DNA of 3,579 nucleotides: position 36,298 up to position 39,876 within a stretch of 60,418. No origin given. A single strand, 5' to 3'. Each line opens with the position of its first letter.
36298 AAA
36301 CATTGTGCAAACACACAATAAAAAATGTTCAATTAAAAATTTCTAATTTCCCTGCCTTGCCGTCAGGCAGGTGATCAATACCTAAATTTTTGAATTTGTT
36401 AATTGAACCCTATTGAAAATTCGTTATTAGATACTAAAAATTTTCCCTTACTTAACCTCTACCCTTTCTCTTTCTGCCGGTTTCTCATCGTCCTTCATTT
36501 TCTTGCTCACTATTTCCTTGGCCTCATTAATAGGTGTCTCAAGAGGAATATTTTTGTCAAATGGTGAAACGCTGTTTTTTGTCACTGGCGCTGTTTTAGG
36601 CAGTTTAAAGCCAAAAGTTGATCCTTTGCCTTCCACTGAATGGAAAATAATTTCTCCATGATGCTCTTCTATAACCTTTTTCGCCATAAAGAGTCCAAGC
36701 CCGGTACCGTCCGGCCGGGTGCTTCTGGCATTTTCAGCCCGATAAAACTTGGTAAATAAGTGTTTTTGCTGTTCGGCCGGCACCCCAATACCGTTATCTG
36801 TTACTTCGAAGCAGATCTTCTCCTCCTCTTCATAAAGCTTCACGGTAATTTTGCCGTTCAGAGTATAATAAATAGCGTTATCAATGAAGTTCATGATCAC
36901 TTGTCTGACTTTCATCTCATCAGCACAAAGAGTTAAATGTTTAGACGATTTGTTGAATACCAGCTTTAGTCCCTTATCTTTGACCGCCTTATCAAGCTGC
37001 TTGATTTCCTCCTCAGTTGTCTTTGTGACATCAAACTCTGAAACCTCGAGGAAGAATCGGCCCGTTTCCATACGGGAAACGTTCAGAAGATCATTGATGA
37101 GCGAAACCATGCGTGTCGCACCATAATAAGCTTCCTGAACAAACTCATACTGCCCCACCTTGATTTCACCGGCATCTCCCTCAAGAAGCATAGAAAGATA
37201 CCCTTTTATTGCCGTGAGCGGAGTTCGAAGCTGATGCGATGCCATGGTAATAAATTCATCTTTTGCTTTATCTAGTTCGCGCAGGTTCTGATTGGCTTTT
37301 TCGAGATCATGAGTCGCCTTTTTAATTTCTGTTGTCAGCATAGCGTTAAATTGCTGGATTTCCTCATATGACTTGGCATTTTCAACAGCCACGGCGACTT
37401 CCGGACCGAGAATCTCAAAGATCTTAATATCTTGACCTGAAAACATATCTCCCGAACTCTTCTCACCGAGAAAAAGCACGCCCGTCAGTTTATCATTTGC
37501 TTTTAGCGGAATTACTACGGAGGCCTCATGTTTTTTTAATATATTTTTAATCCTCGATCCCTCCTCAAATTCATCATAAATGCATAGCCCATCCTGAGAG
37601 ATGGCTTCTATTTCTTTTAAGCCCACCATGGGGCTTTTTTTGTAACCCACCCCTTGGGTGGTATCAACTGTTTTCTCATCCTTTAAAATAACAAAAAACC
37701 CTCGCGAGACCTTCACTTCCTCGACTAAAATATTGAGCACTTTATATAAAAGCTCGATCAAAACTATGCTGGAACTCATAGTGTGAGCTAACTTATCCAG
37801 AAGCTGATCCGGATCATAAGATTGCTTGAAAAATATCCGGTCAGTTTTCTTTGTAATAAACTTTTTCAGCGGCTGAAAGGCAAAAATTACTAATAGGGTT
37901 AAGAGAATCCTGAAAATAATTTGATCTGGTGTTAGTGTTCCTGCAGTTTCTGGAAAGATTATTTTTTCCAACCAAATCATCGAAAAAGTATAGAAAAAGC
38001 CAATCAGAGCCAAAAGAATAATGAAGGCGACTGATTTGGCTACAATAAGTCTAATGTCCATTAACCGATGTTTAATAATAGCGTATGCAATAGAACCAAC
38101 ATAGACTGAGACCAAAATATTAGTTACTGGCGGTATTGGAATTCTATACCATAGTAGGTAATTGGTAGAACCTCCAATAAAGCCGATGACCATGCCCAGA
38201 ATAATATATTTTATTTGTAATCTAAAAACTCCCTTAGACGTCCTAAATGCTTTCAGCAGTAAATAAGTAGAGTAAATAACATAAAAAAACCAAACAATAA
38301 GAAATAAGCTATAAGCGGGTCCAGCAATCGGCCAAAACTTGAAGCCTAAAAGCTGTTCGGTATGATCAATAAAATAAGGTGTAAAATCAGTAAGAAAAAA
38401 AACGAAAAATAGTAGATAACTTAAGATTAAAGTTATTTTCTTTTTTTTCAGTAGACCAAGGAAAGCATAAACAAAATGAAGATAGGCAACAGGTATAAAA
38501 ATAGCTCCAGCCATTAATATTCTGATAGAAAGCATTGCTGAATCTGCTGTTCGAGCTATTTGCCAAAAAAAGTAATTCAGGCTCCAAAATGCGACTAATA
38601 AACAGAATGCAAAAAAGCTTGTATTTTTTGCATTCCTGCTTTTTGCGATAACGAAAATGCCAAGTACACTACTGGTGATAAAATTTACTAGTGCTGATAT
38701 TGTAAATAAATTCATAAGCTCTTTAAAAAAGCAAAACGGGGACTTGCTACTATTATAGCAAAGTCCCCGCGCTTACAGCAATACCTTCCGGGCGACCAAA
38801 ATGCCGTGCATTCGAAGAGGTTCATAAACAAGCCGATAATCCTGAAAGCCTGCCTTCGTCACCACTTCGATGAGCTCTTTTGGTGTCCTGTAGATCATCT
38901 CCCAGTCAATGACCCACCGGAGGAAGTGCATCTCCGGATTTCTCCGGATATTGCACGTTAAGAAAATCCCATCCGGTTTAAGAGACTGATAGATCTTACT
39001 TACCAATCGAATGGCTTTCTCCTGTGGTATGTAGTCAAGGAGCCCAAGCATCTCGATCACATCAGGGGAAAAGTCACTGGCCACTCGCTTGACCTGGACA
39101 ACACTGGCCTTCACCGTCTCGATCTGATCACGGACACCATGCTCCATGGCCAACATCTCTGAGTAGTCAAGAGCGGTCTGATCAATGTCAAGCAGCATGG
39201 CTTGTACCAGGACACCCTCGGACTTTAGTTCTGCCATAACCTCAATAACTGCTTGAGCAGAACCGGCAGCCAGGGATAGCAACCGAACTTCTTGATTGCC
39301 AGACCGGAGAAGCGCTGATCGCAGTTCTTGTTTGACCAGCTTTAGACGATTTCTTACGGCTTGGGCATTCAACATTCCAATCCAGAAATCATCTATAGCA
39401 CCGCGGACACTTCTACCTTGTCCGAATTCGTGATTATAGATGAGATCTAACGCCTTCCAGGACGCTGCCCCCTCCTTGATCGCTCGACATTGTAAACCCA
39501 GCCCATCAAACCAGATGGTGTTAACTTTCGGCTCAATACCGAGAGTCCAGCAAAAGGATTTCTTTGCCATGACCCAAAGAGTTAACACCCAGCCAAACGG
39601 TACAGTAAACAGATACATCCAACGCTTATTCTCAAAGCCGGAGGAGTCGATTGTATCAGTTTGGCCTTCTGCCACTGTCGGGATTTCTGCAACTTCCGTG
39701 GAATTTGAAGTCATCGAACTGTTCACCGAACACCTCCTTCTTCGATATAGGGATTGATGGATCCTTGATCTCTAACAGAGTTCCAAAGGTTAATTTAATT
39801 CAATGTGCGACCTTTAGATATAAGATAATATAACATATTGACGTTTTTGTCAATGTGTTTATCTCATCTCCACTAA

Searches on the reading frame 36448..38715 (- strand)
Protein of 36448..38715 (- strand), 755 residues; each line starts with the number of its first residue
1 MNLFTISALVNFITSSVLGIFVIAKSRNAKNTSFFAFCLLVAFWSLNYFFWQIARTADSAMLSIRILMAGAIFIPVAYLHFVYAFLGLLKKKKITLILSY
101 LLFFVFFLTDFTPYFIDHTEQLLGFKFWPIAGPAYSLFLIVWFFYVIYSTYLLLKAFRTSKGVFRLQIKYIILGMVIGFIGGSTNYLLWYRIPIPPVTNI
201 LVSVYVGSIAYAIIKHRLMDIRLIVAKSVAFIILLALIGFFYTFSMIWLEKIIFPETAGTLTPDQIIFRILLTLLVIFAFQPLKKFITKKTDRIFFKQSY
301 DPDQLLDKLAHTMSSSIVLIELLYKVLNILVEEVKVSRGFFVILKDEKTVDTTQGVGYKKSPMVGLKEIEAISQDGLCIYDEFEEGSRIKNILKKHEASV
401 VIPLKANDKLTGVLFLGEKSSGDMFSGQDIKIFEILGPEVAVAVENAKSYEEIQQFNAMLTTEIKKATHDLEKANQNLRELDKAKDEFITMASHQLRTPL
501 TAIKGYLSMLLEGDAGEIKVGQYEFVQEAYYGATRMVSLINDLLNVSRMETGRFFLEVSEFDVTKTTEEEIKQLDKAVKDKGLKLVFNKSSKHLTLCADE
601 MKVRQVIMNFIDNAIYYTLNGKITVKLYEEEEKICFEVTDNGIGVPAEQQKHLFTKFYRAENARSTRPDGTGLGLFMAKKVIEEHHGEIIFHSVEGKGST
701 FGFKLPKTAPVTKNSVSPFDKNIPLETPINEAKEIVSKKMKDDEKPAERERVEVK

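Call 68: search_protein_families(library=pfam, proteins=[window:36448-38715:-], max_evalue=0.001)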
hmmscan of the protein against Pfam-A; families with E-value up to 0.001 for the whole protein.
window:36448-38715:- (755 aa): 6 families
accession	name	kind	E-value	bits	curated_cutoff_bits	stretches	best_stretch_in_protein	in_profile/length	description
PF02518.31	HATPase_c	-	3.7e-28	98.6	26.4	1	599-708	2-110/111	Histidine kinase-, DNA gyrase B-, and HSP90-like ATPase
PF00512.31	HisKA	-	5.8e-17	61.9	26.9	1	484-552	1-66/66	His Kinase A (phospho-acceptor) domain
PF16927.11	HisKA_7TM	-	5.3e-16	59.6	28.6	1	10-221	4-222/224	N-terminal 7TM region of histidine kinase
PF13492.12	GAF_3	-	3.3e-05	24.7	27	1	371-446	60-129/129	GAF domain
PF13185.12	GAF_2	-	7.7e-05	23.3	28.6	1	322-445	7-136/136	GAF domain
PF13581.12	HATPase_c_2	-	0.00056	20.4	27.4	1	592-685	30-112/127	Histidine kinase-like ATPase domain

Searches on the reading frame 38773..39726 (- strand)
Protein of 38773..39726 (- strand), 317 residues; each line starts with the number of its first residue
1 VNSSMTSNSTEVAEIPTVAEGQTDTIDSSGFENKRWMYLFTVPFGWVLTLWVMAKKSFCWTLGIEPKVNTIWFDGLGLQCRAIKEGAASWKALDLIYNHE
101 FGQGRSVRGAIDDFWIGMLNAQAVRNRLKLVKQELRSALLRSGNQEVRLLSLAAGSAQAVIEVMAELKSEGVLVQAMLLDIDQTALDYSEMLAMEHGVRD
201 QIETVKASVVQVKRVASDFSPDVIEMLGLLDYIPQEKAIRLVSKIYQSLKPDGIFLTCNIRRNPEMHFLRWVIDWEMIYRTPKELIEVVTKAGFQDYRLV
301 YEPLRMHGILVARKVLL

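Call 68: search_protein_families(library=pfam, proteins=[window:38773-39726:-], max_evalue=0.001)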
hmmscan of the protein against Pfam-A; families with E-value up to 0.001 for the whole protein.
window:38773-39726:- (317 aa): 4 families
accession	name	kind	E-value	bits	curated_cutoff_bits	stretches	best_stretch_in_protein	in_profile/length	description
PF12147.14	Methyltransf_20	-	1.5e-10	41.2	21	1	83-302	69-297/309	Putative methyltransferase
PF13649.12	Methyltransf_25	-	0.00028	21.9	27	1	153-253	5-97/97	Methyltransferase domain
PF13847.12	Methyltransf_31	-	0.00033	20.8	27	1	147-285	5-129/145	Methyltransferase domain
PF08242.18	Methyltransf_12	-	0.00063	20.9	30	1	154-255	5-98/98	Methyltransferase domain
